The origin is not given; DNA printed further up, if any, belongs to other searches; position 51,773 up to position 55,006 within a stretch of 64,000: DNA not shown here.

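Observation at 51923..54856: Single-polypeptide fusion of tungsten aldehyde:ferredoxin oxidoreductase and Fe-alcohol dehydrogenase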

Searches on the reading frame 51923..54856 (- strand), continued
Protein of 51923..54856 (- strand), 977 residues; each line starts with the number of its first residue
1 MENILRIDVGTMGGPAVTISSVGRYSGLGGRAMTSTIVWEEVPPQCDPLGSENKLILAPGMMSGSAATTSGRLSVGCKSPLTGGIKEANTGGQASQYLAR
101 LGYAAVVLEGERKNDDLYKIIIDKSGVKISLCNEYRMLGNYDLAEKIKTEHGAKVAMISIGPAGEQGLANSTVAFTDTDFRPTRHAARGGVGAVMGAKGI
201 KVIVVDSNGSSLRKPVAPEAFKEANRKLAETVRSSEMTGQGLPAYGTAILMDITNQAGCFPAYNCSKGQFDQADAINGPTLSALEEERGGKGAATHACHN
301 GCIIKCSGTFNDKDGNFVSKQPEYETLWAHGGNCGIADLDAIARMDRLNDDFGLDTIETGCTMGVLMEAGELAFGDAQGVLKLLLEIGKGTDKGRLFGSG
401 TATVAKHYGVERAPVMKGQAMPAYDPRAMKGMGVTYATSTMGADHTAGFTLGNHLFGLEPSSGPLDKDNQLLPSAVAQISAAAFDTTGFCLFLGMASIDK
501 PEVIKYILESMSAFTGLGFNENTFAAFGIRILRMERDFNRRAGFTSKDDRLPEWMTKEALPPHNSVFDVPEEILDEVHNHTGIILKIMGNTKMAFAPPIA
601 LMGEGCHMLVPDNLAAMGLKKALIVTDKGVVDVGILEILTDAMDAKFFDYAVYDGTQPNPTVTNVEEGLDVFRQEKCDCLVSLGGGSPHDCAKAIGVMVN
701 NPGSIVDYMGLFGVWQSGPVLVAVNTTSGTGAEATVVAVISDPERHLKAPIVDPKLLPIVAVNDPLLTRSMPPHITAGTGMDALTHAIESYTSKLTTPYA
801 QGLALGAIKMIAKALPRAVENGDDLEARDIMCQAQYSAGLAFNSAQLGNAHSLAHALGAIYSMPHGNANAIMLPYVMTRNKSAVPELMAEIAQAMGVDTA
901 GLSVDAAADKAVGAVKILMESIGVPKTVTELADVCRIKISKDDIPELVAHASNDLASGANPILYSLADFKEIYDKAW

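Call 12: find_encoding_contigs(protein=P0009, flank=10000, max_places=3)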
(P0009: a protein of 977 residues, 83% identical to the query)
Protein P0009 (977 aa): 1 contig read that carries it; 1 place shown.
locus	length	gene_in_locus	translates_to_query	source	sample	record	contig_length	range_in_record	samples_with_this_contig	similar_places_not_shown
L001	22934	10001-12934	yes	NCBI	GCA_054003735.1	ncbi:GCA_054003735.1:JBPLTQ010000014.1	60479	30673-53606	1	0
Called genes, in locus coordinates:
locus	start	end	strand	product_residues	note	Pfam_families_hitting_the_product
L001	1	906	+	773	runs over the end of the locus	PF03176:MMPL, PF00873:ACR_tran (weak), PF03176:MMPL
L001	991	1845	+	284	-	PF00106:adh_short, PF08659:KR, PF13561:adh_short_C2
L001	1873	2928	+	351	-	PF08240:ADH_N, PF16912:Glu_dehyd_C, PF00107:ADH_zinc_N, PF13602:ADH_zinc_N_2 (weak)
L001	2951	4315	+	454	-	PF00903:Glyoxalase (faint), PF03364:Polyketide_cyc (weak), PF10604:Polyketide_cyc2, PF10698:DUF2505 (faint)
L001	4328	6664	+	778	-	PF00884:Sulfatase, PF01663:Phosphodiest (faint), PF16347:SGSH_C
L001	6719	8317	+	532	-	PF00884:Sulfatase, PF01663:Phosphodiest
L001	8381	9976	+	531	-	PF00884:Sulfatase, PF01663:Phosphodiest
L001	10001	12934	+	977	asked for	PF02730:AFOR_N, PF01314:AFOR_C, PF00465:Fe-ADH, PF13685:Fe-ADH_2, PF25137:ADH_Fe_C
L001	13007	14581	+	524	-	PF00884:Sulfatase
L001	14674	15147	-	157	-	PF07879:PHB_acc_N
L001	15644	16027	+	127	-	-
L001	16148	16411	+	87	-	-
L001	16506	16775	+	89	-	-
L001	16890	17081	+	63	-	-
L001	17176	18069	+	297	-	PF10340:Say1_Mug180, PF20434:BD-FAE, PF07859:Abhydrolase_3, PF00326:Peptidase_S9 (weak)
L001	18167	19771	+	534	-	PF03007:WS_DGAT_cat, PF06974:WS_DGAT_C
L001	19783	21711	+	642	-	PF03007:WS_DGAT_cat, PF06974:WS_DGAT_C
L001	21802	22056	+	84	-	PF20099:DUF6489 (weak)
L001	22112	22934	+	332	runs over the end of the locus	PF00781:DAGK_cat, PF19279:YegS_C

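Call 13: find_encoding_contigs(protein=P0012, flank=10000, max_places=3)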
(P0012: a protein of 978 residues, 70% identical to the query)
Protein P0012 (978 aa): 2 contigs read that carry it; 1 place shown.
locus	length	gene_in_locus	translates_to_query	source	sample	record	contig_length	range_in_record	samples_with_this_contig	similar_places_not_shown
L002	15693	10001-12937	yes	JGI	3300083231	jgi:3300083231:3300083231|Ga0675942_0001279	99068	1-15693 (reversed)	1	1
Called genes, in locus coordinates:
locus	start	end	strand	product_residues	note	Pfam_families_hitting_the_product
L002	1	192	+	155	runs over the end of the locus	PF09500:YiiD_C, PF14539:DUF4442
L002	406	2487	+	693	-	PF01590:GAF (weak), PF13185:GAF_2 (weak), PF00158:Sigma54_activat, PF14532:Sigma54_activ_2, PF07724:AAA_2 (weak), PF07728:AAA_5 (weak), PF25601:AAA_lid_14, PF02954:HTH_8 (weak)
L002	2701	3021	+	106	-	PF03992:ABM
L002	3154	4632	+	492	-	PF06980:DUF1302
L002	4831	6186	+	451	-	PF07044:DUF1329, PF17131:TP_0789-like (faint)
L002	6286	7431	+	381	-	PF14870:PSII_BNR (weak), PF15902:Sortilin-Vps10 (faint), PF02012:BNR (faint), PF14870:PSII_BNR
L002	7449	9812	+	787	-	PF03176:MMPL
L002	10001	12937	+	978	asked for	PF02730:AFOR_N, PF01314:AFOR_C, PF00465:Fe-ADH, PF13685:Fe-ADH_2, PF25137:ADH_Fe_C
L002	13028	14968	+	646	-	PF00753:Lactamase_B (weak), PF14863:Alkyl_sulf_dimr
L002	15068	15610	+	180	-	PF00440:TetR_N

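Call 20: find_encoding_contigs(protein=P0006, flank=10000, max_places=2)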
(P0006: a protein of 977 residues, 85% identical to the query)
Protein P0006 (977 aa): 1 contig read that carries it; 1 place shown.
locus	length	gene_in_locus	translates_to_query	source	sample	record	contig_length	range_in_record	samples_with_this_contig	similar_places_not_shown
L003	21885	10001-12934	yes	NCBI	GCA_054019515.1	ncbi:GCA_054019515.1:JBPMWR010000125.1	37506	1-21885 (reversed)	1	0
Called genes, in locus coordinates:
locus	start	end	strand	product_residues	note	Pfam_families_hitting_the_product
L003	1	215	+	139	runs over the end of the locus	-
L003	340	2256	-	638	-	PF01590:GAF, PF13185:GAF_2, PF00989:PAS, PF13188:PAS_8, PF13426:PAS_9, PF00158:Sigma54_activat, PF14532:Sigma54_activ_2, PF25601:AAA_lid_14, +5 more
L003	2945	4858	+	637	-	PF06980:DUF1302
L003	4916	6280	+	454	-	PF07044:DUF1329, PF17131:TP_0789-like (weak)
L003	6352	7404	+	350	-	PF15902:Sortilin-Vps10 (faint), PF25852:DUF6242_C (faint), PF14870:PSII_BNR, PF02012:BNR (faint), PF14870:PSII_BNR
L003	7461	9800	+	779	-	PF03176:MMPL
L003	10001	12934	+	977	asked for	PF02730:AFOR_N, PF01314:AFOR_C, PF00465:Fe-ADH, PF13685:Fe-ADH_2 (weak), PF25137:ADH_Fe_C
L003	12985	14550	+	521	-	PF00501:AMP-binding, PF13193:AMP-binding_C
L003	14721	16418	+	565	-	PF02770:Acyl-CoA_dh_M (weak), PF00441:Acyl-CoA_dh_1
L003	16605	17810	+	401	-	PF00108:Thiolase_N, PF00109:ketoacyl-synt, PF02803:Thiolase_C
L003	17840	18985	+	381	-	PF02771:Acyl-CoA_dh_N, PF02770:Acyl-CoA_dh_M, PF00441:Acyl-CoA_dh_1, PF08028:Acyl-CoA_dh_2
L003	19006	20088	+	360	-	PF06050:HGD-D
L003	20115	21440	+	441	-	PF06050:HGD-D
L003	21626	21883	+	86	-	?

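Call 21: find_encoding_contigs(protein=P0018, flank=10000, max_places=2)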
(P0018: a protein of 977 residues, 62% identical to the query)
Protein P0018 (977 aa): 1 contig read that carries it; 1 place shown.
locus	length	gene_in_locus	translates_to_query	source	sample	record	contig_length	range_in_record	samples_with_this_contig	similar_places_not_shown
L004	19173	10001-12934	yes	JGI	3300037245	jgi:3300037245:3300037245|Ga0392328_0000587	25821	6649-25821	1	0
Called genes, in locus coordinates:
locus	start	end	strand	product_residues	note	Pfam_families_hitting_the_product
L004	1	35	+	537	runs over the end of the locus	PF00672:HAMP, PF00015:MCPsignal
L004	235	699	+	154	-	PF01575:MaoC_dehydratas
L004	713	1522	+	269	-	PF00378:ECH_1, PF16113:ECH_2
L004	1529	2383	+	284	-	PF03358:FMN_red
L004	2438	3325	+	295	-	PF00478:IMPDH, PF03060:NMO, PF01070:FMN_dh (weak), PF00977:His_biosynth (faint)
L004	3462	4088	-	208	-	PF00440:TetR_N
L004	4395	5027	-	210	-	PF00440:TetR_N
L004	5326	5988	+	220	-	PF00440:TetR_N, PF17918:TetR_C_15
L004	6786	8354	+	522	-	PF02550:AcetylCoA_hydro, PF13336:AcetylCoA_hyd_C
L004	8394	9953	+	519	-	PF00501:AMP-binding, PF13193:AMP-binding_C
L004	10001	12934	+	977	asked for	PF02730:AFOR_N, PF01314:AFOR_C, PF00465:Fe-ADH, PF13685:Fe-ADH_2, PF25137:ADH_Fe_C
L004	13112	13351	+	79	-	PF02597:ThiS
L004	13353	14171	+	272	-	PF00899:ThiF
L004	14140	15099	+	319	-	PF12849:PBP_like_2, PF13531:SBP_bac_11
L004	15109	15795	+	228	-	PF00528:BPD_transp_1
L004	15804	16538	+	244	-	PF00005:ABC_tran, PF13304:AAA_21 (faint)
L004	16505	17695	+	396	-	PF03453:MoeA_N, PF00994:MoCF_biosynth, PF03454:MoeA_C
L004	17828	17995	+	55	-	-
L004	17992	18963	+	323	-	PF04055:Radical_SAM, PF06463:Mob_synth_C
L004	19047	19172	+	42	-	?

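Call 22: find_encoding_contigs(protein=P0013, flank=10000, max_places=2)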
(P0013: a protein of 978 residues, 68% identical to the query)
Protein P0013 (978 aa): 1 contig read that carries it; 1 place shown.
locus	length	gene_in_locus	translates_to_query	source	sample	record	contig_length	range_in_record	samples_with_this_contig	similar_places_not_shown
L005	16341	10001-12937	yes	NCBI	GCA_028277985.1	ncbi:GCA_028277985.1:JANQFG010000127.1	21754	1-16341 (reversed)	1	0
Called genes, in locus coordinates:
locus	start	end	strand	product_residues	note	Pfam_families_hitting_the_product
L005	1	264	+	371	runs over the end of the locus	PF04422:FrhB_FdhB_N, PF04432:FrhB_FdhB_C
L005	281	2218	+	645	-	PF01855:POR_N, PF02775:TPP_enzyme_C, PF00037:Fer4 (weak)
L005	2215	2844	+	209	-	PF01558:POR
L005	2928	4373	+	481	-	PF00890:FAD_binding_2, PF01266:DAO, PF03486:HI0933_like (faint), PF12831:FAD_oxidored (weak)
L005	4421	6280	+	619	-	PF02730:AFOR_N, PF01314:AFOR_C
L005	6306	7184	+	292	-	PF00106:adh_short, PF08659:KR, PF13561:adh_short_C2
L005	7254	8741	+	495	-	PF00890:FAD_binding_2, PF03486:HI0933_like (weak), PF12831:FAD_oxidored (weak)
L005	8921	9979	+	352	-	PF01073:3Beta_HSD, PF01370:Epimerase, PF05368:NmrA, PF16363:GDP_Man_Dehyd, PF07993:NAD_binding_4, PF13460:NAD_binding_10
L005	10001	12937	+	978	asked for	PF02730:AFOR_N, PF01314:AFOR_C, PF00465:Fe-ADH, PF13685:Fe-ADH_2, PF25137:ADH_Fe_C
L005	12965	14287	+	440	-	PF00083:Sugar_tr, PF07690:MFS_1, PF03137:OATP (weak)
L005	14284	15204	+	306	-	PF12838:Fer4_7 (faint), PF13484:Fer4_16 (faint), PF14697:Fer4_21 (faint), PF00037:Fer4 (weak), PF12837:Fer4_6 (faint), PF13237:Fer4_10 (weak)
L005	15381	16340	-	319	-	?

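Call 25: find_related_loci(query=A1, collection=genome_contigs, flank=10000)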
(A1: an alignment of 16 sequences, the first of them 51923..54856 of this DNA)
Query A1 (977 aa) in genome_contigs; peptide patterns used: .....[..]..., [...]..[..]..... (x = any residue, [..] = any of these).
599 stretches matched a pattern (row limit reached: there are more); 485 encode a relative of the query (tblastn E <= 1e-3); the best 80 are kept; 80 distinct loci.
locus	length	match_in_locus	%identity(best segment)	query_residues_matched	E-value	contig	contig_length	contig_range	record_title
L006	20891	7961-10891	83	1-977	0e+0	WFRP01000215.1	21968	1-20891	MAG: Proteobacteria bacterium isolate S015_14 k151_443393, whole genome shotgun sequence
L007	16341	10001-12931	68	1-977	0e+0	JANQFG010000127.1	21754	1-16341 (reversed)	MAG: bacterium isolate PL23a_bin.76 k99_931618, whole genome shotgun sequence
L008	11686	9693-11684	88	1-664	0e+0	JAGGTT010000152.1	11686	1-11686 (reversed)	MAG: Candidatus Tharpella sp. isolate AUK055 PB_MBMC_009_c_000000000197, whole genome shotgun sequence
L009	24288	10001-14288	44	1-977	0e+0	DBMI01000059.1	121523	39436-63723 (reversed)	MAG TPA_asm: Desulfarculales bacterium UBA702 UBA702_contig_522, whole genome shotgun sequence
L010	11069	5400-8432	44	1-977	0e+0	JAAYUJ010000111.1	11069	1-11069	MAG: Deltaproteobacteria bacterium isolate AS27yjCOA_149 14294_AS27, whole genome shotgun sequence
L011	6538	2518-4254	59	1-579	0e+0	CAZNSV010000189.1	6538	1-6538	MAG TPA_asm: uncultured Desulfovibrionaceae bacterium isolate SRP093185_co1_23 genome assembly, contig: NODE_8954_length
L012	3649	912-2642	58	1-579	0e+0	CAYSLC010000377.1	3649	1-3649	MAG TPA_asm: uncultured Desulfobacteraceae bacterium isolate binchicken_co15_57 genome assembly, contig: NODE_28203_leng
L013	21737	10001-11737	59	1-579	0e+0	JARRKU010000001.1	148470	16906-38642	MAG: Desulfobacteraceae bacterium isolate Spart_054_MAG scaffold_0, whole genome shotgun sequence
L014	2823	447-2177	58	1-579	0e+0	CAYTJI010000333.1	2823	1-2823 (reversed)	MAG TPA_asm: uncultured Desulfobacteraceae bacterium isolate binchicken_co256_143 genome assembly, contig: NODE_128088_l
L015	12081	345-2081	58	1-579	0e+0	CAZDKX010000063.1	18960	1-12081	MAG TPA_asm: uncultured Syntrophobacteraceae bacterium isolate binchicken_co22_234 genome assembly, contig: NODE_3113_le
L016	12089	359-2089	58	1-579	0e+0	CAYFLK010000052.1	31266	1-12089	MAG TPA_asm: uncultured Pseudomonadota bacterium isolate ERP019367_co1_136 genome assembly, contig: NODE_1413_length_312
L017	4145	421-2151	58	1-579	0e+0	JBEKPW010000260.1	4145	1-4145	MAG: Syntrophobacteraceae bacterium isolate SPRUCE 473 SPRUCE_473_260, whole genome shotgun sequence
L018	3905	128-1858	58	1-579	0e+0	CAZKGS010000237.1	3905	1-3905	MAG TPA_asm: uncultured Syntrophaceae bacterium isolate SRP178699_co3_249 genome assembly, contig: NODE_26838_length_390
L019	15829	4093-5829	58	1-579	0e+0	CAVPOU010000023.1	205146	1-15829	MAG: uncultured delta proteobacterium isolate MFD00032.bin.1.150 genome assembly, contig: contig_60549, whole genome sho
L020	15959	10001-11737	57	1-579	0e+0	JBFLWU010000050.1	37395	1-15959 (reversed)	MAG: Thermodesulfobacteriota bacterium isolate MAG040 MAG040_50, whole genome shotgun sequence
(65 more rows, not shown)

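Call 43: search_protein_representatives(protein=window:51923-54856:-)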
Query: 977 residues. Proteins with E-value up to 0.001 (for the whole library): 30526; up to 1e-10: 18400; up to 1e-30: 5071. The best 150 are listed.
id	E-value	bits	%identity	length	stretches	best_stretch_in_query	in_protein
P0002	0.0e+00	1957.5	87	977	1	1-977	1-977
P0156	1.6e-220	751.0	56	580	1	1-580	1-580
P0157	5.1e-200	683.2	55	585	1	1-574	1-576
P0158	9.9e-168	576.3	37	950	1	23-897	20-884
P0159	3.9e-161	554.5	48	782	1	1-587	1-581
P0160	3.2e-154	531.6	60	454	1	29-435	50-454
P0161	1.9e-152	525.8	45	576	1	1-579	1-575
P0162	1.8e-151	522.5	45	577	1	16-579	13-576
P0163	1.4e-148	513.0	47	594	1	22-581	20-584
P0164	1.5e-144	499.6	46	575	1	24-576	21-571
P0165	2.9e-144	498.7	47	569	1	22-577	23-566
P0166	4.5e-137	474.9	43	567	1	4-577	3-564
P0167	7.4e-137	474.2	34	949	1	27-975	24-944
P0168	1.3e-136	473.4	44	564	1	2-578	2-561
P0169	4.3e-136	471.6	45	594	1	24-579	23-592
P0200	1.8e-120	419.9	35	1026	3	593-972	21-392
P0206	5.0e-116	405.2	35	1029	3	586-932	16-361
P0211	2.6e-114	399.6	36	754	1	27-744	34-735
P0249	1.2e-95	337.7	34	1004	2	617-962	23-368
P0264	1.8e-87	310.7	45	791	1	591-976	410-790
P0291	1.2e-76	274.9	32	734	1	24-570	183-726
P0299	1.4e-74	268.1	44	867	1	617-937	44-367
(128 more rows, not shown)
